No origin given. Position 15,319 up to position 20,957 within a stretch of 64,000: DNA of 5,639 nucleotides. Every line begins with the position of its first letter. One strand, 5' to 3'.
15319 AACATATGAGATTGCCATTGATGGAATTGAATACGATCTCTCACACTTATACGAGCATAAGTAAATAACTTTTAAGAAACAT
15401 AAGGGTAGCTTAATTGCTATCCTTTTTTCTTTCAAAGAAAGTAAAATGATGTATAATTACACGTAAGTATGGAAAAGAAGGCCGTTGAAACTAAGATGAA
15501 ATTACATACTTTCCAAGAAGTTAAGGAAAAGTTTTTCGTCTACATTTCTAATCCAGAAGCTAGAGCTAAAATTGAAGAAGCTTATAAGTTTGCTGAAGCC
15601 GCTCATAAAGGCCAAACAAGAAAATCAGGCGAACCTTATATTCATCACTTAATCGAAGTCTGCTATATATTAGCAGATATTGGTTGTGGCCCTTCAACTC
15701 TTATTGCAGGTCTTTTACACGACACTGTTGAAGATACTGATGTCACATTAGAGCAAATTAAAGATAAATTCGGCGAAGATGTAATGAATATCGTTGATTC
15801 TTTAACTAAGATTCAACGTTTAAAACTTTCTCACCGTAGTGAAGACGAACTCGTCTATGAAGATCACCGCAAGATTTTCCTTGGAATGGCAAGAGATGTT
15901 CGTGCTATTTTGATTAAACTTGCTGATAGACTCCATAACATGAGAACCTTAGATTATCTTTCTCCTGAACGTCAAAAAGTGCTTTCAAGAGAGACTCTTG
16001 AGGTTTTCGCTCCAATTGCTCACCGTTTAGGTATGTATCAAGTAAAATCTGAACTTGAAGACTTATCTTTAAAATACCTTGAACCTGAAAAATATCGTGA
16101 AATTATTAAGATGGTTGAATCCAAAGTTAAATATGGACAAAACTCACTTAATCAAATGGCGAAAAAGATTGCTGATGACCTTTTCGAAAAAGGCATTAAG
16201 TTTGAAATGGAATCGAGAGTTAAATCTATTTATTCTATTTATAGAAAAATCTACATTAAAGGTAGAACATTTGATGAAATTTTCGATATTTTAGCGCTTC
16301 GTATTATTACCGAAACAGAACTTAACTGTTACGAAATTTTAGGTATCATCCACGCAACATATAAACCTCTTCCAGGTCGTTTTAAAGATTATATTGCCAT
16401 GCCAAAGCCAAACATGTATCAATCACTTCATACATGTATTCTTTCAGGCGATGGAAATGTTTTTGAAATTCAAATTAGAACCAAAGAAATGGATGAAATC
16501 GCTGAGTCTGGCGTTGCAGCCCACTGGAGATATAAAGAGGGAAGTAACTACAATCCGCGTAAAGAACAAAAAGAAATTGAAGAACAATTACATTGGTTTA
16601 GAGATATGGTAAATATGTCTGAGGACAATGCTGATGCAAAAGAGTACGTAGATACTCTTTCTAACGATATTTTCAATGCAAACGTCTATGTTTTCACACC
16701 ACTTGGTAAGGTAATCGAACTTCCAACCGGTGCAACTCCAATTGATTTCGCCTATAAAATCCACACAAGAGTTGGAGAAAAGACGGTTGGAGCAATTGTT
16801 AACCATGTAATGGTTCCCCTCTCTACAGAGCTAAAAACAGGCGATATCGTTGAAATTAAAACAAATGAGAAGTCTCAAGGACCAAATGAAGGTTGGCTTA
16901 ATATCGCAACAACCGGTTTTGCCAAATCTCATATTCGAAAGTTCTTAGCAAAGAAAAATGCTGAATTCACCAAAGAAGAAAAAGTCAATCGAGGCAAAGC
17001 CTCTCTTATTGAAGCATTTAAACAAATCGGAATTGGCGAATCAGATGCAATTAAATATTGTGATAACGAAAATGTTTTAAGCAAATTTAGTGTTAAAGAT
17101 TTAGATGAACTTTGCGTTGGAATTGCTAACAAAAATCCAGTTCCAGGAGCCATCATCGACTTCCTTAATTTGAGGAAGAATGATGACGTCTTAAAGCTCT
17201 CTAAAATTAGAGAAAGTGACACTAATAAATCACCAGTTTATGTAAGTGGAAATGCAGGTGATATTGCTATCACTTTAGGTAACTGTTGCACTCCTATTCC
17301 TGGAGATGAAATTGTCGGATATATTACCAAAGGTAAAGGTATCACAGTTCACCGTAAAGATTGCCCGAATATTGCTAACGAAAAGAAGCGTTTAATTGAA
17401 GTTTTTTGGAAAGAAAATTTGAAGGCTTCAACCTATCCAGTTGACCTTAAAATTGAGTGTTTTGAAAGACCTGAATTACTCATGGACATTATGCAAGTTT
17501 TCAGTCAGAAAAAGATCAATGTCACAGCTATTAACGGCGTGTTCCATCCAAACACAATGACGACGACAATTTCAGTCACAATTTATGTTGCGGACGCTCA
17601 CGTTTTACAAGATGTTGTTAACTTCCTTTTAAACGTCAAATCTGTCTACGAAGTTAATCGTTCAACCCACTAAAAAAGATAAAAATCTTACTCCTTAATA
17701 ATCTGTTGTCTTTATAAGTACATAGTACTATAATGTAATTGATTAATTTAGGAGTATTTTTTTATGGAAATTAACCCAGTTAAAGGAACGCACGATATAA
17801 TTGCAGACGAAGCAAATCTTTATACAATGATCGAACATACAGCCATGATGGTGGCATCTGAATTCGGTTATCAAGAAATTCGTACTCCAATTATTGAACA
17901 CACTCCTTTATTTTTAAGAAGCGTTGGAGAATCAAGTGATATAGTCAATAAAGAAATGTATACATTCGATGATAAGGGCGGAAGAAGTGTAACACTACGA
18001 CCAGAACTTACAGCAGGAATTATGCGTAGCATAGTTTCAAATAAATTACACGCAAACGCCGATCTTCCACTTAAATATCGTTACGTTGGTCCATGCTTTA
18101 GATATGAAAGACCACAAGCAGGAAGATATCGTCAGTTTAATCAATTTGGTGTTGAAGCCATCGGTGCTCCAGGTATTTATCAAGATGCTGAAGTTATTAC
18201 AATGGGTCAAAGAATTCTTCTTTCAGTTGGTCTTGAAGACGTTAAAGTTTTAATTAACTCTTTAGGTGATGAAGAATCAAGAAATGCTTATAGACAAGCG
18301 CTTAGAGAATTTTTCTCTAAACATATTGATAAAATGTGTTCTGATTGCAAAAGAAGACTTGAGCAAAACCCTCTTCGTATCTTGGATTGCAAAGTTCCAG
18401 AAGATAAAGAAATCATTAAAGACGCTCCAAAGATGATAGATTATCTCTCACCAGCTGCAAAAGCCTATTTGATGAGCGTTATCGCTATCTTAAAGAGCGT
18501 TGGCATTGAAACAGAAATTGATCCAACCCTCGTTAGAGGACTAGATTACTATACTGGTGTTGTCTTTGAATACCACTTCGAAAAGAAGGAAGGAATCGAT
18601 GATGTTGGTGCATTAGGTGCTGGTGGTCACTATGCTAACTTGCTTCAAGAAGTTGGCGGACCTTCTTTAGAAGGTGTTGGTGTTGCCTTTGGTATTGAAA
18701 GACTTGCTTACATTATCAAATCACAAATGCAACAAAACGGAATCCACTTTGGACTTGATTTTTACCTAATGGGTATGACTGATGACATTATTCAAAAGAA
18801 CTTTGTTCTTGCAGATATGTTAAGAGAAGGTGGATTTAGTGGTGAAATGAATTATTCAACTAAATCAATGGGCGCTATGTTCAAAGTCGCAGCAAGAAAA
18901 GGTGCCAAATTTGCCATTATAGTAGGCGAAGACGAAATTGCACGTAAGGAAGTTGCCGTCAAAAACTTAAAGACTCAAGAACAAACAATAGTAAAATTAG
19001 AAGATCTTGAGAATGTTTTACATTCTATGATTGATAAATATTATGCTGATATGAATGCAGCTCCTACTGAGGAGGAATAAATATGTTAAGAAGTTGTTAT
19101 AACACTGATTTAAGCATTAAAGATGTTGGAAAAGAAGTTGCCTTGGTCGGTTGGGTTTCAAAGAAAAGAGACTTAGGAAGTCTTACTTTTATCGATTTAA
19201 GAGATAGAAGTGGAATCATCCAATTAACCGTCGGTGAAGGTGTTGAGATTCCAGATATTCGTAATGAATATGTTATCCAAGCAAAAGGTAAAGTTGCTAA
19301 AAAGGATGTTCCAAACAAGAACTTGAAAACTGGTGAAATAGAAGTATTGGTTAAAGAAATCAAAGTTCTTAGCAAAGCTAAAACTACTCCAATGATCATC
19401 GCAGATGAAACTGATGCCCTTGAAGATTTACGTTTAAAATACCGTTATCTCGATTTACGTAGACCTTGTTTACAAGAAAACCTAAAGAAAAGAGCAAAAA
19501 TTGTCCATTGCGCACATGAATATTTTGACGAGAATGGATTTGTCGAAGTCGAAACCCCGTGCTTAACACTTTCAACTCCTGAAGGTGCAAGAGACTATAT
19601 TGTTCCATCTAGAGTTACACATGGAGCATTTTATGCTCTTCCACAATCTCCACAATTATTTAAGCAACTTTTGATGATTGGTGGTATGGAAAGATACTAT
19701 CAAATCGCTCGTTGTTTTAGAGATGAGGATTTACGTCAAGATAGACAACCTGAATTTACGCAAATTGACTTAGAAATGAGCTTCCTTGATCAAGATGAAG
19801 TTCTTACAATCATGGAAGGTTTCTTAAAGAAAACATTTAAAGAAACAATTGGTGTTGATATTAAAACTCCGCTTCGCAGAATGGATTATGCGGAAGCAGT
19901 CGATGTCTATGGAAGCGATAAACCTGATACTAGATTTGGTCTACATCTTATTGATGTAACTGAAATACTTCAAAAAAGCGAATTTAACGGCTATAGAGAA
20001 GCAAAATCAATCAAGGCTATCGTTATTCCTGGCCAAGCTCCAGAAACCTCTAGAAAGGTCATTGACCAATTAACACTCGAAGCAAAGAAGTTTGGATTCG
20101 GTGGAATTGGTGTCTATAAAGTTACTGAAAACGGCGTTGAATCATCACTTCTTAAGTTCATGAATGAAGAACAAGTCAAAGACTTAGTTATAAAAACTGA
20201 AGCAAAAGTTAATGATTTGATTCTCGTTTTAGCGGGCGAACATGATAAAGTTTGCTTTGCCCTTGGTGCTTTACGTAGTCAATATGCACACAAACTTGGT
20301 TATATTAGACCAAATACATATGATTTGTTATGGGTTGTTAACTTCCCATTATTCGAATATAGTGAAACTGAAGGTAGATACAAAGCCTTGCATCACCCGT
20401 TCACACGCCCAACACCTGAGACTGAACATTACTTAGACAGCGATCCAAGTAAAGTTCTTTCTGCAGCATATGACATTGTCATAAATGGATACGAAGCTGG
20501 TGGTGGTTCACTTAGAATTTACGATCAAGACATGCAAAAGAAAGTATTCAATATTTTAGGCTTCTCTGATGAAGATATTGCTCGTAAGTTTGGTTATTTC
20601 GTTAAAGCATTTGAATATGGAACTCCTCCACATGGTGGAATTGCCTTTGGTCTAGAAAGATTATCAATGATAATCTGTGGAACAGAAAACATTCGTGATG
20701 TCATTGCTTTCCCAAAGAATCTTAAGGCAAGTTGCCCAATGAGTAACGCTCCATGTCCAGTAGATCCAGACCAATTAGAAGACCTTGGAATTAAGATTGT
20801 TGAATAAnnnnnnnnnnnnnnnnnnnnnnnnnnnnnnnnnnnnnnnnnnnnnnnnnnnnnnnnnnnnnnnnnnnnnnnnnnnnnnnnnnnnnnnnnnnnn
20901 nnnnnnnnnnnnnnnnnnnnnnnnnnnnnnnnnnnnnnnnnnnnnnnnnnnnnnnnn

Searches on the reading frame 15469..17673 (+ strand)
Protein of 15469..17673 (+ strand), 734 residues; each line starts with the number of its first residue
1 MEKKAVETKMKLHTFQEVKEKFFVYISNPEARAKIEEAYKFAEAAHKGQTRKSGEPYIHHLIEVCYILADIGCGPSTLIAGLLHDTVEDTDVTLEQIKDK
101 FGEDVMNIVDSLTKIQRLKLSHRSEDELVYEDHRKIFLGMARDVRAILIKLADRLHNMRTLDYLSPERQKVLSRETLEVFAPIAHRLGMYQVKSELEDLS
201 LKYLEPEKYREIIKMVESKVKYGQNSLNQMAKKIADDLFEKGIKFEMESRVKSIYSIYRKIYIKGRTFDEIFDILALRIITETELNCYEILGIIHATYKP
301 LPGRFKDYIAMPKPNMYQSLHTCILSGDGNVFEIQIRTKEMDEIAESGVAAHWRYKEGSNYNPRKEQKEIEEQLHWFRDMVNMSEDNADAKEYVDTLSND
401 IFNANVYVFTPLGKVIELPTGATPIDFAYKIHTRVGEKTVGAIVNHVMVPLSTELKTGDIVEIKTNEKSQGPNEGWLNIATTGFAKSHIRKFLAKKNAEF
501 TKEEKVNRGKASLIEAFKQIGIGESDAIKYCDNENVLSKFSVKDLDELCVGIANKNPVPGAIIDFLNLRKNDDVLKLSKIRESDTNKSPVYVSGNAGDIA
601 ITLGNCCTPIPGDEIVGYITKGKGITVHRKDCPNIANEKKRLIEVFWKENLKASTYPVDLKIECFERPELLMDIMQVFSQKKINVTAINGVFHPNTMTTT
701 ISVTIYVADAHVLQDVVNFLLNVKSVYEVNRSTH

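Call 72: search_protein_families(library=pfam, proteins=[window:15469-17673:+], max_evalue=0.00001)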
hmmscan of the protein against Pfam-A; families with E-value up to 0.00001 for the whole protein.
window:15469-17673:+ (734 aa): 6 families
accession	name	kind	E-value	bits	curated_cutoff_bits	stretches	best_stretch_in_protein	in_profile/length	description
PF13328.12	HD_4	-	3.1e-46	157.4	27.2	1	38-189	1-155/156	HD domain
PF04607.23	RelA_SpoT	-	1.9e-41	141.3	27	1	249-359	1-112/113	Region found in RelA / SpoT proteins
PF02824.27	TGS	-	9.3e-23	80.5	22.2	1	406-465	1-60/60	TGS domain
PF13291.12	ACT_4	-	1.5e-15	58.1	27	1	653-731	2-80/80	ACT domain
PF01966.28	HD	-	3.3e-10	40.7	22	1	57-158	1-116/116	HD domain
PF19296.4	RelA_AH_RIS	-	4.7e-06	27.3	23.8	0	576-634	115-174/185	RelA/SpoT, AH and RIS domains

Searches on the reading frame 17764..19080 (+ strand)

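Call 72: search_protein_families(library=pfam, proteins=[window:17764-19080:+], max_evalue=0.00001)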
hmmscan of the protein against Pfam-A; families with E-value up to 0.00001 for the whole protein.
window:17764-19080:+ (438 aa): 3 families
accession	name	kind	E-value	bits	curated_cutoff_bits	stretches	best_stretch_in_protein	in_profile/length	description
PF13393.11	tRNA-synt_His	-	6.8e-43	147.5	25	1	8-314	1-308/308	Histidyl-tRNA synthetase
PF00587.30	tRNA-synt_2b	-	5.6e-15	56.3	29.3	1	66-210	1-110/179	tRNA synthetase class II core domain (G, H, P, S and T)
PF03129.25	HGTP_anticodon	-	1.3e-14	54.6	21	1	342-420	14-92/94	Anticodon binding domain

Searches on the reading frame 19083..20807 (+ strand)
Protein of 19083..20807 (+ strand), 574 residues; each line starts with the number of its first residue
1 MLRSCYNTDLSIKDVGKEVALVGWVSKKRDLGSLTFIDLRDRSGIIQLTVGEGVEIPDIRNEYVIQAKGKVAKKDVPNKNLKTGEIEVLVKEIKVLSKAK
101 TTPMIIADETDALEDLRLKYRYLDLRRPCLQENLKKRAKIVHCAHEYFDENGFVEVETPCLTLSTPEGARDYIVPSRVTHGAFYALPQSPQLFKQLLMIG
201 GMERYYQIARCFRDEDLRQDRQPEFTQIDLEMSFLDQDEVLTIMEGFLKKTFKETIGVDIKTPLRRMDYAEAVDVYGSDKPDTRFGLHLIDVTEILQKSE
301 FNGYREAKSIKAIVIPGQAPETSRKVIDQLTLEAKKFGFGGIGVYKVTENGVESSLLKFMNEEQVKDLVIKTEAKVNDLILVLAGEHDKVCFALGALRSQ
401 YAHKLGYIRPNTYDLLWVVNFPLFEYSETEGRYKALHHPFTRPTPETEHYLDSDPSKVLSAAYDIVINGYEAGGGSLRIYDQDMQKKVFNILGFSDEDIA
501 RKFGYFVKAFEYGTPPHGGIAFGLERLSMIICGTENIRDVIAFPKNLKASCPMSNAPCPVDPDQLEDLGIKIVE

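Call 72: search_protein_families(library=pfam, proteins=[window:19083-20807:+], max_evalue=0.00001)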
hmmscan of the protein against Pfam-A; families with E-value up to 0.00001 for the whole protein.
window:19083-20807:+ (574 aa): 4 families
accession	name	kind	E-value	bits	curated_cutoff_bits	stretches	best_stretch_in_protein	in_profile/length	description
PF00152.25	tRNA-synt_2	-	1.4e-119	399.2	25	1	114-546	2-307/308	tRNA synthetases class II (D, K and N)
PF02938.19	GAD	-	3.7e-18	66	23.4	1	307-394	8-95/95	GAD domain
PF01336.31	tRNA_anti-codon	-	1.4e-13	51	27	1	19-96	1-75/75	OB-fold nucleic acid binding domain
PF01409.25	tRNA-synt_2d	-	2.9e-06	27.4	19.8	0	204-263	104-161/246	tRNA synthetases class II core domain (F)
